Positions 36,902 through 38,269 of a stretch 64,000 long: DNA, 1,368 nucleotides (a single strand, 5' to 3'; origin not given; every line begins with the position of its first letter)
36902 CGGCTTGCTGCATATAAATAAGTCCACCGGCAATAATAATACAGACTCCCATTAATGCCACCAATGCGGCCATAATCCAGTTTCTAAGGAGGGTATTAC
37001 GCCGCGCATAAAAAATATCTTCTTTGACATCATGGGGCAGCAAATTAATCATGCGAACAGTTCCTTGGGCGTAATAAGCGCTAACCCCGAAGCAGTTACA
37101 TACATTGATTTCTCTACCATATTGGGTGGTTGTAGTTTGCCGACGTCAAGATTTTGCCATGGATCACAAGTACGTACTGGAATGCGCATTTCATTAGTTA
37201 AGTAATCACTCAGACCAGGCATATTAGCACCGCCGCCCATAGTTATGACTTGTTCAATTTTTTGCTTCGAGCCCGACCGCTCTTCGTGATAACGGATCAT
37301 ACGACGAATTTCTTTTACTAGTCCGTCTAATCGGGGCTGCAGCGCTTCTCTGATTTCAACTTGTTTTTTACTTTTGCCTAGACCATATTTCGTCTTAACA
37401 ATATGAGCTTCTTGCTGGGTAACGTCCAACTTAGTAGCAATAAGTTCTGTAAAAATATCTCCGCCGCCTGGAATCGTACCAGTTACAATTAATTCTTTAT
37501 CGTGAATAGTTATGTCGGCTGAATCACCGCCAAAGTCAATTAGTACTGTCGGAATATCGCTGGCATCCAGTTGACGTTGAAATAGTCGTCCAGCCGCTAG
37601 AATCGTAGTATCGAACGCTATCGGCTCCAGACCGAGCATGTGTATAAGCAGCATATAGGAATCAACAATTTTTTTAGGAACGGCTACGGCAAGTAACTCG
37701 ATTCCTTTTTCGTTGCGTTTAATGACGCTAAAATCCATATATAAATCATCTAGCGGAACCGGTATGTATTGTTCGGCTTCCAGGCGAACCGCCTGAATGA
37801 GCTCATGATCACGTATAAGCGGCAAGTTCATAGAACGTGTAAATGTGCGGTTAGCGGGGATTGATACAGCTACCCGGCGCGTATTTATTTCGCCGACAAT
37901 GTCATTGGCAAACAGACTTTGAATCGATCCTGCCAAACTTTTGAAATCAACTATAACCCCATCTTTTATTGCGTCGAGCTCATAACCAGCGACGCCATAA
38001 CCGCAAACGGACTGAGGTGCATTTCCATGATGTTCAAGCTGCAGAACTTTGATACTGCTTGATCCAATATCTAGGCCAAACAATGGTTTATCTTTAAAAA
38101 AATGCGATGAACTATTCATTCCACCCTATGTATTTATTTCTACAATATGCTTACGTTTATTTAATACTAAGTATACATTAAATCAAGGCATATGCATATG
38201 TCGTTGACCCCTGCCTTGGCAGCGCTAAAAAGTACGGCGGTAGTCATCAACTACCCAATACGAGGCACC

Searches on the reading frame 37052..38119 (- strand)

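Call 23: search_protein_families(library=pfam, proteins=[window:37052-38119:-], max_evalue=0.0001)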
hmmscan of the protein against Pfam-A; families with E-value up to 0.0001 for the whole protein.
window:37052-38119:- (356 aa): 4 families
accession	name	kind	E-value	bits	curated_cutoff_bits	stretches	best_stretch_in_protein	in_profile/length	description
PF11104.14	PilM_2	-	2.7e-41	142.1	27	1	15-348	1-337/340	Type IV pilus assembly protein PilM;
PF14450.12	FtsA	-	5.7e-12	46.5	31.8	1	192-345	1-127/127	Cell division protein FtsA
PF06723.19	MreB_Mbl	-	2.2e-07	30.5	27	0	252-319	238-305/327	MreB/Mbl protein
PF25216.1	Volactin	-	7.7e-07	29.3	35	1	211-309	189-289/321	Volactin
